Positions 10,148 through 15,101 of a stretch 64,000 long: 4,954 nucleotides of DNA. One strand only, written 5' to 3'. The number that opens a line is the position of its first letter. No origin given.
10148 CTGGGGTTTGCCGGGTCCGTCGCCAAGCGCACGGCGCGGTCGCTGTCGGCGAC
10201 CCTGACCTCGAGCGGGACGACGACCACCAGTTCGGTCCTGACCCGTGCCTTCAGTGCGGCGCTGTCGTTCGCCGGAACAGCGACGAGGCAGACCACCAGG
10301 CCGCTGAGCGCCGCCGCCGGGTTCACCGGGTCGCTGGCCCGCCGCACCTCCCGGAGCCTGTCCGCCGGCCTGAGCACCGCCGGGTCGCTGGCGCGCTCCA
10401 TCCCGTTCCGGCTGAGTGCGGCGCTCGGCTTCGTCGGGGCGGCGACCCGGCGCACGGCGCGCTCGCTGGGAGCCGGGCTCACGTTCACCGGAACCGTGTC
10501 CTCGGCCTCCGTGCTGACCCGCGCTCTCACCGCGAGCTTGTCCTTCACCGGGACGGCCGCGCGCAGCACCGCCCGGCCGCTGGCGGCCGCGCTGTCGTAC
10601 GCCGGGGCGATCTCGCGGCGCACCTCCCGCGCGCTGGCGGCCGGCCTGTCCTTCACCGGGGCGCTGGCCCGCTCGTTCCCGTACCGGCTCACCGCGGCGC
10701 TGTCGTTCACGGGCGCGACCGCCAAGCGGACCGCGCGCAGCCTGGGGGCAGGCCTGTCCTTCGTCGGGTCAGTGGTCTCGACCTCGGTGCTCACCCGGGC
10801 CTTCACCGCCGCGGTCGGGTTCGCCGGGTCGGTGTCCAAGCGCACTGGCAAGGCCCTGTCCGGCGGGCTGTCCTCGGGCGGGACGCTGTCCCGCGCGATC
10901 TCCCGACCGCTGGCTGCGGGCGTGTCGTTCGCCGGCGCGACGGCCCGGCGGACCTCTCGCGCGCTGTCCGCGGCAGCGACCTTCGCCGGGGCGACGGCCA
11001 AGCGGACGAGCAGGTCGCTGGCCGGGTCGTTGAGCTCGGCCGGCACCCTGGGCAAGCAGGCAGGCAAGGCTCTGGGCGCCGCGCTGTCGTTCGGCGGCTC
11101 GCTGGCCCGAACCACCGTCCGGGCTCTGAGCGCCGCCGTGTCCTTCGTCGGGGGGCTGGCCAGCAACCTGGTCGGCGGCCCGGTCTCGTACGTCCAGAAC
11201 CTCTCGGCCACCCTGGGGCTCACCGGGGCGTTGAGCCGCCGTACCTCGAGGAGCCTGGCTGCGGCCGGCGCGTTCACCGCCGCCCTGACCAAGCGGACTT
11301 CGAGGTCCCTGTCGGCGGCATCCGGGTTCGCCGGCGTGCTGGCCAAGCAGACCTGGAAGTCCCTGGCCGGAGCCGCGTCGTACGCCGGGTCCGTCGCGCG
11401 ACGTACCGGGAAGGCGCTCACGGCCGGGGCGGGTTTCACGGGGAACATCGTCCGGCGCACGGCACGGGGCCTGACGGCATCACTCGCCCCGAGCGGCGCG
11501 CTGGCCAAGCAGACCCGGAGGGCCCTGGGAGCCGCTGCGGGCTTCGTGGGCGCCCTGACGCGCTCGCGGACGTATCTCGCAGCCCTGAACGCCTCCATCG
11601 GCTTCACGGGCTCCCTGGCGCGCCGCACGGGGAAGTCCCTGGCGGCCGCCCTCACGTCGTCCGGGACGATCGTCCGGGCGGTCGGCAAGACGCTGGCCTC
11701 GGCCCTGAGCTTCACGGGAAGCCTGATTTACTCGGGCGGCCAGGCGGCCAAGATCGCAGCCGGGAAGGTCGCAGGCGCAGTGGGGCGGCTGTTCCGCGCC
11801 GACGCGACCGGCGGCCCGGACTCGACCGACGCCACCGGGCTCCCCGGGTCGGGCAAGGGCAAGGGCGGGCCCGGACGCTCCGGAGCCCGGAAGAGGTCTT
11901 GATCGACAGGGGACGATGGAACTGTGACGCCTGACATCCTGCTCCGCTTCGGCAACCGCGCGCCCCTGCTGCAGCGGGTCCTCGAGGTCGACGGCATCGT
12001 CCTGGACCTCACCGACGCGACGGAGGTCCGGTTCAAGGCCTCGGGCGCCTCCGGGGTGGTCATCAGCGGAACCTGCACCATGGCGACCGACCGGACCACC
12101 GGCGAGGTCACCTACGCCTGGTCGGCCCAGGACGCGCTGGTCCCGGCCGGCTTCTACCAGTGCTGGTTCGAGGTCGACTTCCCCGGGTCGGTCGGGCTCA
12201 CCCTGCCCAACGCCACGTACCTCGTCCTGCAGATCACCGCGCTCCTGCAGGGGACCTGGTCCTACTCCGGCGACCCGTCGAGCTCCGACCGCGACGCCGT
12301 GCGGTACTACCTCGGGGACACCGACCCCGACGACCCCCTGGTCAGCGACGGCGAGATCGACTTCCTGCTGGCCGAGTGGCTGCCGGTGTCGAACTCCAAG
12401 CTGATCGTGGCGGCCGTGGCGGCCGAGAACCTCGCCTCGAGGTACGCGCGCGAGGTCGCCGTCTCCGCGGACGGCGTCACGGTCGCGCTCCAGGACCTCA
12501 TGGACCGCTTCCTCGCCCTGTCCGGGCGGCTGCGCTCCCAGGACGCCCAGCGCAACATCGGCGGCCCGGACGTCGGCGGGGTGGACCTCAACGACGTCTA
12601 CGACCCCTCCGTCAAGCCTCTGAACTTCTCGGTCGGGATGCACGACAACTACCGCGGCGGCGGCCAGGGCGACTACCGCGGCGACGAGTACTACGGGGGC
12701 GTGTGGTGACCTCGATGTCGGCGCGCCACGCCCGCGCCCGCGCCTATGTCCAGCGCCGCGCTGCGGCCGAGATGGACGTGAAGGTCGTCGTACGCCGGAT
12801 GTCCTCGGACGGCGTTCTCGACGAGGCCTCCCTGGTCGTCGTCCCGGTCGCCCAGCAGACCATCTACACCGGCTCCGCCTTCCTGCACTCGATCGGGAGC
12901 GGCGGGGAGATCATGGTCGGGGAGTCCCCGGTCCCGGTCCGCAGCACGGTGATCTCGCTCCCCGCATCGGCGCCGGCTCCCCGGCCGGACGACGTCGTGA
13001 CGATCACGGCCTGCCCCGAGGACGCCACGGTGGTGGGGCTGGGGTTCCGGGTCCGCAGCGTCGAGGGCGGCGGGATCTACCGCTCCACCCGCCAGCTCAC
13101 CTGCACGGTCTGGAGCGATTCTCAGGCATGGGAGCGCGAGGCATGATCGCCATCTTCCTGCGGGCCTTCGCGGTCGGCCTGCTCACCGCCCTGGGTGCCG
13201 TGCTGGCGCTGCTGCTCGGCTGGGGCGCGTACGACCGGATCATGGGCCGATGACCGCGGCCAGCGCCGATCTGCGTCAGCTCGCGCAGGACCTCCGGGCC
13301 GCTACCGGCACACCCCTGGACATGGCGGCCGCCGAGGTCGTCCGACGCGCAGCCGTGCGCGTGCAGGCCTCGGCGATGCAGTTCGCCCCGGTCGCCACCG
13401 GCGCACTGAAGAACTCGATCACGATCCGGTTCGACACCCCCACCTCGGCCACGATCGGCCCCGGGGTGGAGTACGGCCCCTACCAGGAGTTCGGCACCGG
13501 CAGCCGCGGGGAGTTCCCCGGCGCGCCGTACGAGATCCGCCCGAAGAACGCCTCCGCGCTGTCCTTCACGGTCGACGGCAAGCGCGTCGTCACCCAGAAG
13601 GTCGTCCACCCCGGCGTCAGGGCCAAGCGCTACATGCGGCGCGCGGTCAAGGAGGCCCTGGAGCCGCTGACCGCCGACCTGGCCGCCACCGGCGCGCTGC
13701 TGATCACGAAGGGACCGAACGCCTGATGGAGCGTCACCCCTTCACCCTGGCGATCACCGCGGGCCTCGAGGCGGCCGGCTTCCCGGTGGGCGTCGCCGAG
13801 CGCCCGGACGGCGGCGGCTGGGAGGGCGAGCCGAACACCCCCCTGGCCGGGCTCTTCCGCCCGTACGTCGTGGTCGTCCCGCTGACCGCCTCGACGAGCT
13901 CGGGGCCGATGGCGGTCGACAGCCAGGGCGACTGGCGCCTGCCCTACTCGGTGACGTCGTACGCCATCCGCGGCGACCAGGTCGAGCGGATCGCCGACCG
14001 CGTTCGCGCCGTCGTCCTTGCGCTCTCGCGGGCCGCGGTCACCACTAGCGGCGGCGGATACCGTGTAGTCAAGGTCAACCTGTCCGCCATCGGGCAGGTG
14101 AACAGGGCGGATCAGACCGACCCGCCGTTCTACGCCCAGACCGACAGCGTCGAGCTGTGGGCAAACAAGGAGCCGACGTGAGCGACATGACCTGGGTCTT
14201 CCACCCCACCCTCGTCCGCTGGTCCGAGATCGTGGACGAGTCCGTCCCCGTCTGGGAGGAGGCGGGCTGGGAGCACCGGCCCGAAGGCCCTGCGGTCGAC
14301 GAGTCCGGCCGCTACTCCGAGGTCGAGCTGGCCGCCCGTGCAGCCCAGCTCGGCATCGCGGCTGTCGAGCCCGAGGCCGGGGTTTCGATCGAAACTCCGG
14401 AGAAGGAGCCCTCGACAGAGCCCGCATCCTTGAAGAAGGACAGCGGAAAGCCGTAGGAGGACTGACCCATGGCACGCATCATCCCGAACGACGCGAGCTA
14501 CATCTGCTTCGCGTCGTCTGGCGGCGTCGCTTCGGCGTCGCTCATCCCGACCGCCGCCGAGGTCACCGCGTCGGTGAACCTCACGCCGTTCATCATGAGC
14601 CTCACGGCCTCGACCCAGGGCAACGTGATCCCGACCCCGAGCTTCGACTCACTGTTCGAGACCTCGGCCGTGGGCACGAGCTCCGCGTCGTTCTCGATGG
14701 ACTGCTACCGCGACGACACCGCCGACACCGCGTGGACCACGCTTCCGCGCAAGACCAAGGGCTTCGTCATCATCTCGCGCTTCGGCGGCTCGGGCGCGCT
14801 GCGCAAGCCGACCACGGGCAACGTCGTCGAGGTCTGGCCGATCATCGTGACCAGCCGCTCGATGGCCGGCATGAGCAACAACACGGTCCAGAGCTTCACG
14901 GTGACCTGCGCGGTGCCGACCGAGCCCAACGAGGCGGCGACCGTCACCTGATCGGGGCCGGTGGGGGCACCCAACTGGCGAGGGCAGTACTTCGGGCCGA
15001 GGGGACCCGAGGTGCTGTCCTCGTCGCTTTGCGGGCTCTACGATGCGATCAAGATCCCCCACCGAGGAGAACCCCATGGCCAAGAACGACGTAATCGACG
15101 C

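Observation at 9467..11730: About 41 tandem 18-aa basic repeats (54-bp period, 276-bp super-repeat) in a 1060-aa virion protein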

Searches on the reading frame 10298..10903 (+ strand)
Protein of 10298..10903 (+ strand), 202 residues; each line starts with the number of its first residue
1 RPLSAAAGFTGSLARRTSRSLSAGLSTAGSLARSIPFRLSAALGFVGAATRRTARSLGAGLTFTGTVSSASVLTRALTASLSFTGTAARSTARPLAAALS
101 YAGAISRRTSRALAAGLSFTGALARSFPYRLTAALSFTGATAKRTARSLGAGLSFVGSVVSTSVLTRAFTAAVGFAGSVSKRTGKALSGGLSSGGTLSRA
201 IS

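Call 63: predict_structure(alignment_id=A2)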
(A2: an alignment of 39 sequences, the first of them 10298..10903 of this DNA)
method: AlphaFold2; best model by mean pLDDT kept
length: 202 residues; sequences in the alignment: 39
mean_pLDDT: 77.8   pTM: 0.68
mean pLDDT of the five models: 77.8, 72.6, 64.1, 63.1, 61.7
residues with pLDDT >= 90: 1; 70-90: 175; 50-70: 25; < 50: 1
segments of 3 or more residues with pLDDT < 50: none
pLDDT, mean of each block of 10 residues (from residue 1): 82 86 83 82 83 78 76 68 84 75 85 78 82 80 77 75 58 76 72 78 75
secondary structure, 60 per line:
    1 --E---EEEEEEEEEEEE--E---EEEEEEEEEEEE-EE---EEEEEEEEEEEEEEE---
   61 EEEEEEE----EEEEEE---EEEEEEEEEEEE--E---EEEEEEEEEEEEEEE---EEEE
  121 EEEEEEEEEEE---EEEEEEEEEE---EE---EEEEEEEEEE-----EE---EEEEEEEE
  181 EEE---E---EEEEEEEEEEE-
elements in order: E7-18 E25-36 E43-57 E61-67 E72-77 E81-92 E99-113 E117-131 E135-144 E153-162 E173-183 E191-201

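Call 65: fold_search(model_id=the predicted structure, library=pdb)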
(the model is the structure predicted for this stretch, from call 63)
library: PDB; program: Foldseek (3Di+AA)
matches with E <= 10: 40; with E <= 0.001: 0
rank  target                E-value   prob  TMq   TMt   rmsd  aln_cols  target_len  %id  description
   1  7muq_AM               6.4e-01  0.28  0.38  0.38   8.7       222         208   13  Reconstruction of the Legionella pneumophila Dot/Icm T4SS 3DVA Map 1 (released 2021-10-06)
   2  3lyc_A                1.1e+00  0.13  0.29  0.26  10.3       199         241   16  Crystal structure of Putative pectinase (YP_001304412.1) from Parabacteroides distasonis ATCC 8503 at 2.30 A resolutio (released 2010-03-16)
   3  6n2b_B                1.5e+00  0.08  0.31  0.20  10.1       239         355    9  The Crystal Structure of Caldicellulosiruptor kristjanssonii Tapirin C-terminal domain (released 2018-12-19)
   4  4i84_A                2.1e+00  0.07  0.27  0.21  10.6       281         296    6  The crystal structure of the Haemophilus influenzae HxuA secretion domain involved in the two-partner secretion pathwa (released 2013-11-13)
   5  6n2b_A                2.8e+00  0.06  0.28  0.19  11.4       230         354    9  The Crystal Structure of Caldicellulosiruptor kristjanssonii Tapirin C-terminal domain (released 2018-12-19)
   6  8cpk_B                2.8e+00  0.06  0.26  0.17  12.1       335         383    8  Crystal structure of EtpA secretion domain from Enterotoxigenic Escherichia coli (released 2024-01-10)
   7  3d98                  2.8e+00  0.03  0.12  0.09  11.5       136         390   12  Crystal structure of GlmU from Mycobacterium tuberculosis, ligand-free form (released 2009-03-10)
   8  3st8                  3.4e+00  0.03  0.18  0.11  11.5       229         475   13  Crystal structure of GlmU from Mycobacterium tuberculosis in complex with COENZYME A, GLUCOSAMINE 1-PHOSPHATE and URIDIN (released 2012-08-08)
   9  9dqf                  3.6e+00  0.02  0.18  0.12  11.5       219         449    7  Crystal structure of bifunctional GlmU from Staphylococcus aureus NCTC 8325 complexed with acetyl CoA and citrate (released 2025-05-14)
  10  2wle_A                3.6e+00  0.01  0.11  0.10  13.7       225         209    8  Crystallographic analysis of the polysialic acid O-acetyltransferase OatWY (released 2009-06-30)
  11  4i84_B                3.8e+00  0.04  0.25  0.20  11.9       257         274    8  The crystal structure of the Haemophilus influenzae HxuA secretion domain involved in the two-partner secretion pathwa (released 2013-11-13)
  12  4aaw                  4.2e+00  0.02  0.16  0.10  11.9       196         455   11  S.pneumoniae GlmU in complex with an antibacterial inhibitor (released 2012-02-15)
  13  3lyc_P                4.4e+00  0.03  0.26  0.24  10.4       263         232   11  Crystal structure of Putative pectinase (YP_001304412.1) from Parabacteroides distasonis ATCC 8503 at 2.30 A resolutio (released 2010-03-16)
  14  4ihh_E                4.6e+00  0.03  0.20  0.14  12.2       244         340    7  Chasing Acyl Carrier Protein Through a Catalytic Cycle of Lipid A Production (released 2013-11-13)
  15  4ihh_A                4.6e+00  0.02  0.19  0.14  12.1       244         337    6  Chasing Acyl Carrier Protein Through a Catalytic Cycle of Lipid A Production (released 2013-11-13)
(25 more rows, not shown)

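Call 67: fold_search(model_id=the predicted structure, library=viral)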
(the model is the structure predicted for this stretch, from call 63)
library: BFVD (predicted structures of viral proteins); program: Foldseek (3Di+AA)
matches with E <= 10: 196; with E <= 0.001: 0
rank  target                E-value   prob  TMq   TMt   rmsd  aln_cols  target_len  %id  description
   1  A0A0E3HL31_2          2.7e-02  0.69  0.32  0.12  10.5       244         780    9  Baseplate wedge initiator [Synechococcus phage ACG-2014f]
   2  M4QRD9                4.1e-02  0.51  0.29  0.08  11.6       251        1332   12  (no name in the UniProt tables at hand)
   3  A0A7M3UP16            7.3e-02  0.21  0.26  0.10  11.9       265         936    9  Uncharacterized protein (Fragment) [Pyramimonas orientalis virus]
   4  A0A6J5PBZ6            9.0e-02  0.28  0.29  0.19  13.2       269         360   14  Uncharacterized protein [uncultured Caudovirales phage]
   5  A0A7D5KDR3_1          9.5e-02  0.30  0.25  0.09  11.6       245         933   14  Uncharacterized protein [Synechococcus phage S-CAM7]
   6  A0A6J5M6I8            1.0e-01  0.66  0.44  0.36   8.7       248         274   16  Uncharacterized protein [uncultured Caudovirales phage]
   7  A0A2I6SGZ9            1.0e-01  0.04  0.11  0.11  18.8       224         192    8  Egf1.5 [Microplitis mediator bracovirus]
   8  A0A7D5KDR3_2          1.4e-01  0.07  0.15  0.07  14.4       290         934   11  Uncharacterized protein [Synechococcus phage S-CAM7]
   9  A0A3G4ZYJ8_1          1.4e-01  0.03  0.11  0.05  17.6       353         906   10  Peptidase S74 domain-containing protein [Gaeavirus sp.]
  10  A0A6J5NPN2            1.8e-01  0.08  0.18  0.13  13.5       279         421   15  Uncharacterized protein [uncultured Caudovirales phage]
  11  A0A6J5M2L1            2.0e-01  0.99  0.52  0.52   6.0       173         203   17  Uncharacterized protein [uncultured Caudovirales phage]
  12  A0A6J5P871            2.1e-01  0.60  0.41  0.28  11.2       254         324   13  Uncharacterized protein [uncultured Caudovirales phage]
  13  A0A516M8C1            2.2e-01  0.30  0.35  0.22  11.3       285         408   14  (no name in the UniProt tables at hand)
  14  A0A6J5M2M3            2.3e-01  0.38  0.34  0.26  11.4       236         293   16  Uncharacterized protein [uncultured Caudovirales phage]
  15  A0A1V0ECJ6            3.1e-01  0.14  0.29  0.09  13.1       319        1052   10  (no name in the UniProt tables at hand)
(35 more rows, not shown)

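Call 90: find_homologous_proteins(query=A2, max_evalue=0.00001)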
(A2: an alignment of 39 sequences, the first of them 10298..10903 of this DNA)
Query A2 (39 sequences) (202 aa, profile of the alignment): 46 proteins with E <= 0.00001 among 8000 candidates.
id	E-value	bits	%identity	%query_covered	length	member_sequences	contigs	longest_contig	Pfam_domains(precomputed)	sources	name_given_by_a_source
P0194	1.7e-47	180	40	90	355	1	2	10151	-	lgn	-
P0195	2.7e-45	172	33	99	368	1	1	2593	-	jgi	jgi:hypothetical protein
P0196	6.5e-41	158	38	89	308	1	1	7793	-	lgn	-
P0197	3.1e-38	149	36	94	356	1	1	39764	-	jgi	jgi:hypothetical protein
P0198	9.3e-37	144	35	65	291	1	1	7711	-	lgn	-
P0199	2.7e-36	143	35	90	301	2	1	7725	-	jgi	jgi:hypothetical protein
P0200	4.3e-36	142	35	84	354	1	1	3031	-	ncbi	-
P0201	4.4e-35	139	39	80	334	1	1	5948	-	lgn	-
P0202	6.7e-34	135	42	74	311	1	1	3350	-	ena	-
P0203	2.7e-32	130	38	73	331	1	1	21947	-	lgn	-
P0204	3.7e-32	129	35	86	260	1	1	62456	-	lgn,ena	-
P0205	4.3e-32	129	37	37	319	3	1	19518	-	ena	-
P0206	1.8e-31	127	35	81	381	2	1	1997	-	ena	-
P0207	2.3e-29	120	33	95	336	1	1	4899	-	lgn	-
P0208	2.7e-26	110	41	64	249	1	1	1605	-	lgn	-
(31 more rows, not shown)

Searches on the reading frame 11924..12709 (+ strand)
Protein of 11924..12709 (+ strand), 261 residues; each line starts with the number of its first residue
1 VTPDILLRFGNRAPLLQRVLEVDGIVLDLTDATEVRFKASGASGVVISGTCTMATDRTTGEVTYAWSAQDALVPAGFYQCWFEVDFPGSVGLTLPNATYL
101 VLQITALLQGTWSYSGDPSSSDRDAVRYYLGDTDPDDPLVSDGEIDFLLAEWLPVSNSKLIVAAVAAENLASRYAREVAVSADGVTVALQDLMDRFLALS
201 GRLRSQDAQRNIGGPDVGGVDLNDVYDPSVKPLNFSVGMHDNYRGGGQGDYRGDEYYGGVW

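Call 5: search_protein_families(library=pfam, proteins=[window:11924-12709:+], max_evalue=1)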
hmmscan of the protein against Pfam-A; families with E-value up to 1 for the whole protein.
window:11924-12709:+ (261 aa): 0 families

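Call 6: search_protein_families(library=phrogs, proteins=[window:11924-12709:+], max_evalue=0.1)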
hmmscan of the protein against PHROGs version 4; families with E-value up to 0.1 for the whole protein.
window:11924-12709:+ (261 aa): 1 family
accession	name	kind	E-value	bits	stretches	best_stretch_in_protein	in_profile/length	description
phrog_1732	-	unknown function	7.1e-15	56.8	1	112-245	1-133/152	-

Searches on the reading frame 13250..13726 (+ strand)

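Call 9: search_protein_families(library=phrogs, proteins=[window:13250-13726:+], max_evalue=0.01)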
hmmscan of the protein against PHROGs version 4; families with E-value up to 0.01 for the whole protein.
window:13250-13726:+ (158 aa): 1 family
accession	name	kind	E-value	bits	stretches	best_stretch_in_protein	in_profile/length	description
phrog_5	-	connector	1.1e-14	55.9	1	7-145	97-202/239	tail completion or Neck1 protein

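Call 10: search_protein_families(library=pfam, proteins=[window:13250-13726:+], max_evalue=0.01)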
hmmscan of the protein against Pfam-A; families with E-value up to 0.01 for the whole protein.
window:13250-13726:+ (158 aa): 1 family
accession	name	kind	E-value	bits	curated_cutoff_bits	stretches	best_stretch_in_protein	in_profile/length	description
PF04883.17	HK97-gp10_like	-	1.1e-08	36.4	21.4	1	10-82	2-78/78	Bacteriophage HK97-gp10, putative tail-component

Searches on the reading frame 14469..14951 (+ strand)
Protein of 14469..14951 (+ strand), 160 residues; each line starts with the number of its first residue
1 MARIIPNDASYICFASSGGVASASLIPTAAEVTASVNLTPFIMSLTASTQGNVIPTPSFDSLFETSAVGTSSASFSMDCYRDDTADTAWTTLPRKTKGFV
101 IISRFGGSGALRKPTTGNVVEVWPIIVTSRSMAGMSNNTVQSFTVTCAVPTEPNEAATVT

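Call 40: search_protein_families(library=pfam, proteins=[window:14469-14951:+], max_evalue=0.001)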
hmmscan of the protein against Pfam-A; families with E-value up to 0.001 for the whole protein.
window:14469-14951:+ (160 aa): 1 family
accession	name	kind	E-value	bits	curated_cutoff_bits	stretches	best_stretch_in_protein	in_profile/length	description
PF25595.1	Phage_TTP_16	-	6.5e-21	75.4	27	1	26-159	26-164/167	Phage tail tube protein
